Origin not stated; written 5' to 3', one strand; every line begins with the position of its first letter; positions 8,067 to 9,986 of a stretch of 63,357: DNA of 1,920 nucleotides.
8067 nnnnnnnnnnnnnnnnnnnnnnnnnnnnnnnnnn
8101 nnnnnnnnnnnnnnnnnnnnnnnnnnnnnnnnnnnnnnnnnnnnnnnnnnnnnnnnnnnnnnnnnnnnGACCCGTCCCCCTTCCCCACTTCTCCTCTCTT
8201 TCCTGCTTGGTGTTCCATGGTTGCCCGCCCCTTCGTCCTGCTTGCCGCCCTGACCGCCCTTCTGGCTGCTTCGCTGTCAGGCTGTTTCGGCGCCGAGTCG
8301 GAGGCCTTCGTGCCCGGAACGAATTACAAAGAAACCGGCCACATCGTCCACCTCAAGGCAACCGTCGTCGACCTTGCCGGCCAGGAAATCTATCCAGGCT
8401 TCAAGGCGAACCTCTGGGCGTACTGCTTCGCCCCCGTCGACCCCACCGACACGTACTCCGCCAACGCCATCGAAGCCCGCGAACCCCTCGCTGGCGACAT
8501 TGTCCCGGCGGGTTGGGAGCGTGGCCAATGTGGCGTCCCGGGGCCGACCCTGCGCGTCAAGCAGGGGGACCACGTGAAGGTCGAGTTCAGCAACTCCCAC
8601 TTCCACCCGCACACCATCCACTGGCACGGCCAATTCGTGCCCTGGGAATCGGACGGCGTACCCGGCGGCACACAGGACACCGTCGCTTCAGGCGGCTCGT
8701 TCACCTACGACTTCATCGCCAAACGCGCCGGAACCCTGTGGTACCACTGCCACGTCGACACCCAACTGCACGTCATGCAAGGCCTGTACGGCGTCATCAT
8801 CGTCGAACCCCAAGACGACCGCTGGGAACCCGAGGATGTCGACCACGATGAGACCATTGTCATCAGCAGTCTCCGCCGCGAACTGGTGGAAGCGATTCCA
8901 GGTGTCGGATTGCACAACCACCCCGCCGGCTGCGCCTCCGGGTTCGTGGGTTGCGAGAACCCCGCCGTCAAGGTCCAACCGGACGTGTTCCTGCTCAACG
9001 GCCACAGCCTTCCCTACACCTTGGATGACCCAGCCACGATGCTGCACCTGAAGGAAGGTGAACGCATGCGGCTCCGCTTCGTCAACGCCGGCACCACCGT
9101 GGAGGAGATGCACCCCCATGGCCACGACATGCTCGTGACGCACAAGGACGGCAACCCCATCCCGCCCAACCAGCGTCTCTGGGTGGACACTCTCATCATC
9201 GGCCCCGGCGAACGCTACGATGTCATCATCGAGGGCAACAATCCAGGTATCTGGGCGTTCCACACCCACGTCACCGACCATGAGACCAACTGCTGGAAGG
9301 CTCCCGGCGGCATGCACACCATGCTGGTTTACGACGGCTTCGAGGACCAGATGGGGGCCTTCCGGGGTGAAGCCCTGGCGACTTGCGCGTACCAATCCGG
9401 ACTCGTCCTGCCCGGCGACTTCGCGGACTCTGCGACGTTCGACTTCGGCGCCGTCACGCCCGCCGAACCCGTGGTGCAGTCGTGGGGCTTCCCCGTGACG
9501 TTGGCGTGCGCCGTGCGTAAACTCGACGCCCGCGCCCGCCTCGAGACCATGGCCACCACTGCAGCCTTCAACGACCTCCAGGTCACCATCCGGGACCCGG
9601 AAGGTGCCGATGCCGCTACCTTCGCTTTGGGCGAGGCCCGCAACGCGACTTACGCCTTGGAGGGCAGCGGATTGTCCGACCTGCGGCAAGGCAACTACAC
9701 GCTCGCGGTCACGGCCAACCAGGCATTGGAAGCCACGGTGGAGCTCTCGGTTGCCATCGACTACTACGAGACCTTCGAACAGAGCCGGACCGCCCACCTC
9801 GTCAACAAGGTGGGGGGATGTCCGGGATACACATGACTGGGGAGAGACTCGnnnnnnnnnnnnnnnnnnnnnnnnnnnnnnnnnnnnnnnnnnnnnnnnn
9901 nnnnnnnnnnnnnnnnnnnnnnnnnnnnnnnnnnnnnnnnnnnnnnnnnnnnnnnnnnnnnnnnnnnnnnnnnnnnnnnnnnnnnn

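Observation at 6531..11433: Eight-gene extracytoplasmic copper-protein operon pairing two architecturally different two-domain multicopper oxidases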

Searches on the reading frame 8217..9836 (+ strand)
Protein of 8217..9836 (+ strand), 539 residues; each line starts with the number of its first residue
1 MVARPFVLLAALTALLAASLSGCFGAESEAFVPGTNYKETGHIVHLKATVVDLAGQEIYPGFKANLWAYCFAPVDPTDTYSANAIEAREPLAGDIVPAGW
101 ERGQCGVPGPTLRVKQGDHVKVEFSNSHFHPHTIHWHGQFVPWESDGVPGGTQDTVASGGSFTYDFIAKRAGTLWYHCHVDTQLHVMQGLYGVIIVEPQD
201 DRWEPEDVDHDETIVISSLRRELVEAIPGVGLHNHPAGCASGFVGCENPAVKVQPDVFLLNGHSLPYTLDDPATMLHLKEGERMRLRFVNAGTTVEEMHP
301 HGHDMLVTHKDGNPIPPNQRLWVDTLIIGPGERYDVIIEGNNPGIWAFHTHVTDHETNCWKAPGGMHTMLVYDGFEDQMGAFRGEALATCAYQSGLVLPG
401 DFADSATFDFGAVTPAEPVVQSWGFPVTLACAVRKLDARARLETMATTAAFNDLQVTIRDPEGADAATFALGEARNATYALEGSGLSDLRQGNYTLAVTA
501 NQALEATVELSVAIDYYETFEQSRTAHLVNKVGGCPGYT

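Call 3: search_protein_families(library=pfam, proteins=[window:8217-9836:+], max_evalue=0.1)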
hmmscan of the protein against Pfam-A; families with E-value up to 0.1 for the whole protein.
window:8217-9836:+ (539 aa): 5 families
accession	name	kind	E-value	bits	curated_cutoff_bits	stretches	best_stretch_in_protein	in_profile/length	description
PF07732.21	Cu-oxidase_3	-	4e-30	104.8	21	1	107-200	24-118/119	Multicopper oxidase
PF07731.20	Cu-oxidase_2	-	9.6e-23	80.9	20.4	2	268-358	27-125/137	Multicopper oxidase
PF00394.28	Cu-oxidase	-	1.4e-12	48.4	21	1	249-355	30-138/157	Multicopper oxidase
PF13473.12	Cupredoxin_1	-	0.0039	17.6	27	0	276-299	37-60/104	Cupredoxin-like domain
PF13860.13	FlgD_ig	-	0.06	13.8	27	0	446-502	17-77/79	FlgD Ig-like domain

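Call 4: search_protein_families(library=ncbifam, proteins=[window:8217-9836:+], max_evalue=0.1)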
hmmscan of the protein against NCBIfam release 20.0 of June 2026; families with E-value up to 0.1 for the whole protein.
window:8217-9836:+ (539 aa): 10 families
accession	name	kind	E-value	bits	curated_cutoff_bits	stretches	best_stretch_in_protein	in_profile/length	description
TIGR01480.1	copper_res_A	subfamily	4.1e-35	121.3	478.95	2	107-218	73-180/593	copper resistance system multicopper oxidase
TIGR03388.1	ascorbase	equivalog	1.5e-23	83.3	614.8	1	107-219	29-142/542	L-ascorbate oxidase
TIGR02376.1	Cu_nitrite_red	equivalog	4.5e-21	75.5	296.3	1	107-351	56-294/326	copper-containing nitrite reductase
TIGR03389.1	laccase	equivalog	4.8e-20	71.8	558.9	1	107-339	31-250/539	laccase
NF008205.1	PRK10965.1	equivalog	2.9e-18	66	525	1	106-201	73-168/529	multicopper oxidase CueO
TIGR03390.1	ascorbOXfungal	equivalog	2.2e-15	56.2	445.35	1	107-339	36-262/538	L-ascorbate oxidase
NF008135.0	PRK10883.1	equivalog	1.8e-07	30.1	581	1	108-338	75-283/471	cell division protein FtsP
TIGR02656.1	cyanin_plasto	equivalog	0.0033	17.8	87.85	1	110-197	17-99/99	plastocyanin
NF005176.1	PRK06655.1-1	equivalog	0.019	14.9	230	1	440-510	85-158/197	flagellar hook assembly protein FlgD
TIGR03095.1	rusti_cyanin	equivalog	0.025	14.8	146.7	1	161-197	111-148/148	rusticyanin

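Call 6: search_solved_structures(query=window:8217-9836:+, show_alignments=3, max_evalue=0.001)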
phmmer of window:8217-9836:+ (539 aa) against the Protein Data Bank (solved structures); distinct sequences matched with E-value up to 0.001: 243 (the best 60 are shown).
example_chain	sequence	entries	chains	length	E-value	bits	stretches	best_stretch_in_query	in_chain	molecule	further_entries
2zwn_A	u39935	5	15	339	7e-56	193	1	107-375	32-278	two-domain type laccase | Multicopper oxidase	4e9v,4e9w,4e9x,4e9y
3g5w_A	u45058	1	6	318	5.1e-49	170.3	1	107-373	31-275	Multicopper oxidase type 1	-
4f7k_A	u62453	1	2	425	5.4e-35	124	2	104-339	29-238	Laccase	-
6vow_A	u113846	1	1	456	2.5e-27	98.7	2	89-200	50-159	multicopper oxidase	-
6vox_A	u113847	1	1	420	1.6e-26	96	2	98-214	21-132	Copper oxidase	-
7rab_A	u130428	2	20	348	1.2e-25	93.1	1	93-203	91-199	multicopper oxidase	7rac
3gdc_A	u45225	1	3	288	8.3e-25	90.4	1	89-206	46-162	Multicopper oxidase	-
6rhh_A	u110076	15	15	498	1.3e-24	89.7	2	106-343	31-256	Laccase 2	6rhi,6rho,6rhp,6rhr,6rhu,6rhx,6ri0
5mew_A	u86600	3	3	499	1.4e-24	89.7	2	106-343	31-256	Laccase 2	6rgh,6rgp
5mej_A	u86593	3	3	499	1.4e-24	89.7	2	106-343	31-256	Laccase 2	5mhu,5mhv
5e9n_A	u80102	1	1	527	1.6e-24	89.4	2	106-343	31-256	Laccase 2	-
5mhw_A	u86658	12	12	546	1.6e-24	89.4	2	106-343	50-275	Laccase 2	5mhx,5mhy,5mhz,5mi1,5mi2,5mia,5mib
8r7i_A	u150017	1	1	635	2.3e-22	82.3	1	106-349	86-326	Laccase BP76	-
5nq7_A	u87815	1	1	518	8.2e-21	77.2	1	107-344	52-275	Laccase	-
3v9e_A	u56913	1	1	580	1e-20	76.9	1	105-343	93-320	Laccase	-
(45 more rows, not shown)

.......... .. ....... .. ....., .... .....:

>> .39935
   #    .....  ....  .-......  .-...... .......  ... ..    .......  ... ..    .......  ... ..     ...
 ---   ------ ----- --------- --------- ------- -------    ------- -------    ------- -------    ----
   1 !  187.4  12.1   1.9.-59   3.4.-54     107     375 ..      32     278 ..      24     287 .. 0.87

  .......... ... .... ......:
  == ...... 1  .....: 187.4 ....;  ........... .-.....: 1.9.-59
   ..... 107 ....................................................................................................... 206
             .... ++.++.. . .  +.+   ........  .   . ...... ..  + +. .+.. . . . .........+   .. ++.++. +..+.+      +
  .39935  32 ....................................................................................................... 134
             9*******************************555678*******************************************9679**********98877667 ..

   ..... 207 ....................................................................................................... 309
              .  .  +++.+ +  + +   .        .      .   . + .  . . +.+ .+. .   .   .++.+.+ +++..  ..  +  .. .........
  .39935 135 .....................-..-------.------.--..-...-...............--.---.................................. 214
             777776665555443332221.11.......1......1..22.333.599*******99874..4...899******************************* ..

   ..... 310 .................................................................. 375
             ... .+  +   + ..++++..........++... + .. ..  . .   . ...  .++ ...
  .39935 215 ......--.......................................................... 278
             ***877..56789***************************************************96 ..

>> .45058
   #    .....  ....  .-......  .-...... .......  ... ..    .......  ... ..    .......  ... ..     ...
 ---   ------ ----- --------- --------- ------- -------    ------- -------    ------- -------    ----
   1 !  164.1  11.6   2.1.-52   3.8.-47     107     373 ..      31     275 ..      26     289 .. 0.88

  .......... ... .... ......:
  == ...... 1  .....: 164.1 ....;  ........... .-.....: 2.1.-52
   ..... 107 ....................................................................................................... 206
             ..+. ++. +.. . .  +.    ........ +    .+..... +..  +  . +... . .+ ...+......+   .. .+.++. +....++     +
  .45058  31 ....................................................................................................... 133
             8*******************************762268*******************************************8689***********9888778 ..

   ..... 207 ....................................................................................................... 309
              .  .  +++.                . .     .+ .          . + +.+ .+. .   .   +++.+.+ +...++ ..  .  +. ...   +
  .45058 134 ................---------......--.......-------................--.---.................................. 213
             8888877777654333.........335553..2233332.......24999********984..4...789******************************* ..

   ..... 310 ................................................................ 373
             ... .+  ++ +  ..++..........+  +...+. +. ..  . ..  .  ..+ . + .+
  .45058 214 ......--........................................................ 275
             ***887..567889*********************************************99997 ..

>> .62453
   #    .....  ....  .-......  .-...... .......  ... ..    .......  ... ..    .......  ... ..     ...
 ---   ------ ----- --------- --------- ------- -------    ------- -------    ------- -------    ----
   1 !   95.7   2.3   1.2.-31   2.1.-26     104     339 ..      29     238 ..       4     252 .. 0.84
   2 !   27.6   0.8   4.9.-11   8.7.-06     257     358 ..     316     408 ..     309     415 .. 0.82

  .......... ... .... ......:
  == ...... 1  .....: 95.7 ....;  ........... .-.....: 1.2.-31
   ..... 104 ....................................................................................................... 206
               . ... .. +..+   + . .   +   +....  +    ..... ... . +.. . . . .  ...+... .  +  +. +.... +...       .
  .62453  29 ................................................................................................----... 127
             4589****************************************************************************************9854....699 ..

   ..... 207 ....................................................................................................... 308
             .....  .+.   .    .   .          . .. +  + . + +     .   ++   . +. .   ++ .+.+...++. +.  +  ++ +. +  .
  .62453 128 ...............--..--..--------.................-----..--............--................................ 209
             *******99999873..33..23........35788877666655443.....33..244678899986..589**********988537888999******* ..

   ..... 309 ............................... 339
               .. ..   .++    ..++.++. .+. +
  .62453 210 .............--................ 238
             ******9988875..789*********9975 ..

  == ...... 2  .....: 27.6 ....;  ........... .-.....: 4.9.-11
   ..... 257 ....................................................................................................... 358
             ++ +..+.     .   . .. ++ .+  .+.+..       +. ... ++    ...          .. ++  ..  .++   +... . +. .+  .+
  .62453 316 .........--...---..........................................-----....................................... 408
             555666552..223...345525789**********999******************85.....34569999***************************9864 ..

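Call 23: find_related_loci(query=window:8217-9836:+, collection=genome_contigs, flank=8000)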
Query window:8217-9836:+ (539 aa) in genome_contigs; peptide patterns used: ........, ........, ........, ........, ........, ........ (x = any residue, [..] = any of these).
29 stretches matched a pattern; 11 encode a relative of the query (tblastn E <= 1e-3); 11 distinct loci.
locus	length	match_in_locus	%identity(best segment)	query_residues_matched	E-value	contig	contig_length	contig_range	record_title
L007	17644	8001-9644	59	8-539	0e+0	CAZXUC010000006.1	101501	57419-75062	MAG TPA_asm: uncultured Halobacteriales archaeon isolate SRP136066_co1_71 genome assembly, contig: NODE_106_length_10150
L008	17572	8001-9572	51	9-534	7e-170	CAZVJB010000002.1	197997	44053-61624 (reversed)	MAG TPA_asm: uncultured Halobacteriales archaeon isolate SRP136066_co1_11 genome assembly, contig: NODE_20_length_197997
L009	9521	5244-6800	53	22-522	5e-169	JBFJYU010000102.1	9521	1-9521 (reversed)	MAG: Thermoplasmatota archaeon isolate Mix_sand19.2022.05.G.95 k141_4055243_length_9521_cov_12.0736, whole genome shotgu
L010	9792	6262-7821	54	20-522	1e-168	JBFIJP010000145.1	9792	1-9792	MAG: Thermoplasmatota archaeon isolate Mix_sand11.2021.09.Z.89 k141_1663008_length_9792_cov_24.4882, whole genome shotgu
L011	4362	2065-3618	53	35-538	3e-172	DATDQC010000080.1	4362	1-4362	MAG TPA_asm: Thermoplasmatota archaeon isolate SMAG_U7937 k141_2426932, whole genome shotgun sequence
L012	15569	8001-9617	53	1-522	4e-166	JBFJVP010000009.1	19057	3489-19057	MAG: Thermoplasmatota archaeon isolate Mix_sand19.2022.05.G.106 k141_2294726_length_19057_cov_11.2095, whole genome shot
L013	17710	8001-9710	44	4-538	2e-144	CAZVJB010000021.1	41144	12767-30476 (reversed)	MAG TPA_asm: uncultured Halobacteriales archaeon isolate SRP136066_co1_11 genome assembly, contig: NODE_678_length_41144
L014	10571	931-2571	45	8-519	3e-135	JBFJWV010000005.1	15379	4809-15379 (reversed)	MAG: Thermoplasmatota archaeon isolate Mix_sand19.2022.05.G.31 k141_3752984_length_15379_cov_56.3150, whole genome shotg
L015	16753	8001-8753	42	107-379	7e-60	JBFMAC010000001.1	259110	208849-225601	MAG: Pseudomonadota bacterium isolate MAG128 MAG128_1, whole genome shotgun sequence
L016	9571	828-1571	42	107-376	1e-59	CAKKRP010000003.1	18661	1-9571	Gammaproteobacteria bacterium isolate Hainich-H32-bin001-1 genome assembly, contig: H32-bin001_1_Hain_H32_02um_R1_1411_l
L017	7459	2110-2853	41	107-376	3e-56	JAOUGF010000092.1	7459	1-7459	MAG: Gammaproteobacteria bacterium isolate 4_1_July_SF_Bin9 4_1_July_SF_Bin9_scaffold_5376_c1, whole genome shotgun sequ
